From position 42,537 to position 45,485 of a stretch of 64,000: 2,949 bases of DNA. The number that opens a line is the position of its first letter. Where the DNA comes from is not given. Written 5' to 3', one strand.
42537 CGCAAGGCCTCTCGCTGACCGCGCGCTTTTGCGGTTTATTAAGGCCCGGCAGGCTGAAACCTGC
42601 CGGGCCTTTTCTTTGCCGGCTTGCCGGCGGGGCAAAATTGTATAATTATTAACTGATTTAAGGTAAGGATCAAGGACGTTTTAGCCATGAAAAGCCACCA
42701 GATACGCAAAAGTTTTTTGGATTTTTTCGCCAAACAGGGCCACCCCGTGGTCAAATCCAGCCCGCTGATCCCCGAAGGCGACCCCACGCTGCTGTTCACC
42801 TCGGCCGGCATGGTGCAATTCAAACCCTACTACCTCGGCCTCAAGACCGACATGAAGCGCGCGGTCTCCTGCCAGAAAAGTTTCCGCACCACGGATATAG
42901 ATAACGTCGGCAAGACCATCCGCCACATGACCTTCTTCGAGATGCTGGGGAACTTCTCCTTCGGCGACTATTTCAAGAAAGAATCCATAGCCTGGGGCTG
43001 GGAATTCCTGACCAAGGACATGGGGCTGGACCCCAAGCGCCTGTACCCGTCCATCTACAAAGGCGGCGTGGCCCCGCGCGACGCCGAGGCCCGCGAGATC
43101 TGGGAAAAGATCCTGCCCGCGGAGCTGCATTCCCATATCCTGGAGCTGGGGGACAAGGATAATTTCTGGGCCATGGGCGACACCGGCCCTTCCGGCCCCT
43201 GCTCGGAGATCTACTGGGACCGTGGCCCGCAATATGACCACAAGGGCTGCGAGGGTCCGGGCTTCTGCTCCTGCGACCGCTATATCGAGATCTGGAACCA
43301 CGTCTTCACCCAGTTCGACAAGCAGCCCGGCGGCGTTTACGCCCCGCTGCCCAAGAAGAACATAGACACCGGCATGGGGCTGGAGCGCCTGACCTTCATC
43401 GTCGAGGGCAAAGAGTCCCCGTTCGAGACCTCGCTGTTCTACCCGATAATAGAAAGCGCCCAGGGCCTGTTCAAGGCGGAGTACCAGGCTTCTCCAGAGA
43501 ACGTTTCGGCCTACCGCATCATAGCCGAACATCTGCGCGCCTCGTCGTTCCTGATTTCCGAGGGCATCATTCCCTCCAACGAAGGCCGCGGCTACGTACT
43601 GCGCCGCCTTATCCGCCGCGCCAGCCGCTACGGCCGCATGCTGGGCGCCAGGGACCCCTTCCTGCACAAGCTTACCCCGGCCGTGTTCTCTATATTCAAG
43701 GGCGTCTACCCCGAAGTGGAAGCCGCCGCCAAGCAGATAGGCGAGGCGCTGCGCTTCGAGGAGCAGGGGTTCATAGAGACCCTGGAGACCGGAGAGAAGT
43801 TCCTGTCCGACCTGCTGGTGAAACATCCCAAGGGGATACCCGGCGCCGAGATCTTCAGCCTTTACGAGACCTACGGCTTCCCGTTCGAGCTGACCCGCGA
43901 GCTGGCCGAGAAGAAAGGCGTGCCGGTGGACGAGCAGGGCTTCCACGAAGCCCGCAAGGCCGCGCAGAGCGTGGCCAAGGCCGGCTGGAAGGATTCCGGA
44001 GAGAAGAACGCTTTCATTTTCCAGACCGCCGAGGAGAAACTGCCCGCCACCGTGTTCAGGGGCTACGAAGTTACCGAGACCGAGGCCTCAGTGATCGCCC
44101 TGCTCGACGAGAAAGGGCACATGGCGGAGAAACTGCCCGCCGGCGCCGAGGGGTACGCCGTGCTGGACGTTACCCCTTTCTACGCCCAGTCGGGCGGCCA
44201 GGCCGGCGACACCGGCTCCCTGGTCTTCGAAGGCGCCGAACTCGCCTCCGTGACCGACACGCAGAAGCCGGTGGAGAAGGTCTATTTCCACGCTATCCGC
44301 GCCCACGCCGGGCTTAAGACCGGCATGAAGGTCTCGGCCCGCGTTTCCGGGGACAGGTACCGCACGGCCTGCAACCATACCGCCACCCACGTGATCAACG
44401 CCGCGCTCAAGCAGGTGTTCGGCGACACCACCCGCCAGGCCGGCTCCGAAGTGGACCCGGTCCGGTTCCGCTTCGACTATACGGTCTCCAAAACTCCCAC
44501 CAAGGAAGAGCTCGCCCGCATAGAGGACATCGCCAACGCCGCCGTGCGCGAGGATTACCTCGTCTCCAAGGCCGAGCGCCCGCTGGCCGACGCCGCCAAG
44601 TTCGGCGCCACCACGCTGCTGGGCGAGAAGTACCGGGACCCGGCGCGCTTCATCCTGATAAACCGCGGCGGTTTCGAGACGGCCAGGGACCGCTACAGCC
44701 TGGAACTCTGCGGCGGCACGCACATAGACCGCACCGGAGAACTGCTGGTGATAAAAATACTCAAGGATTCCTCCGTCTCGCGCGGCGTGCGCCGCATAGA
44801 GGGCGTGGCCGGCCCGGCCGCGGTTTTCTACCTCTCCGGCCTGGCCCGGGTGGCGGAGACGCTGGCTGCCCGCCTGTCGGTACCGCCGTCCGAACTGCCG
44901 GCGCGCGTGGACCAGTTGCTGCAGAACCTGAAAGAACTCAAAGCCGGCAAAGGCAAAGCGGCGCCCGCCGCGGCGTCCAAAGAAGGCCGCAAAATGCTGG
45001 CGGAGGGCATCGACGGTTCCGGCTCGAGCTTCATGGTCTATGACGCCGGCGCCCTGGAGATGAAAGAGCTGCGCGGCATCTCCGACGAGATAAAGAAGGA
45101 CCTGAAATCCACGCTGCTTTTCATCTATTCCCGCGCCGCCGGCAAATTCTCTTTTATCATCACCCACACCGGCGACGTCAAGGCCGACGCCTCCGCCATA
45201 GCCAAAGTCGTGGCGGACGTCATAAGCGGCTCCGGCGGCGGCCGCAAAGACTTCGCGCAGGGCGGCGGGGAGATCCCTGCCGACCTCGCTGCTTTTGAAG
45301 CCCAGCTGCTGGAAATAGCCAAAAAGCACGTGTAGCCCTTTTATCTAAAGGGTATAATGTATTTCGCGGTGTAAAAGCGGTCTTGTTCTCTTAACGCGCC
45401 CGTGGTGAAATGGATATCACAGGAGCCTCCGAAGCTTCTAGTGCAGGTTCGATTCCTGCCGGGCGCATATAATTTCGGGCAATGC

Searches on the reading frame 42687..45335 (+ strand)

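Call 13: search_protein_families(library=pfam, proteins=[window:42687-45335:+], max_evalue=0.001)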
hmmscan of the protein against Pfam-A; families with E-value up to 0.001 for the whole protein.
window:42687-45335:+ (882 aa): 3 families
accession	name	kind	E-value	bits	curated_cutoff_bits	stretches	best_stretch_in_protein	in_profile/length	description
PF01411.24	tRNA-synt_2c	-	6.4e-181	603.1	30.3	1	5-556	1-551/552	tRNA synthetases class II (A)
PF07973.19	tRNA_SAD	-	3.4e-11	43.4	24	1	670-705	9-44/44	Threonyl and Alanyl tRNA synthetase second additional domain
PF02272.25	DHHA1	-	2.5e-08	34.7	25.9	1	788-879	11-101/102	DHHA1 domain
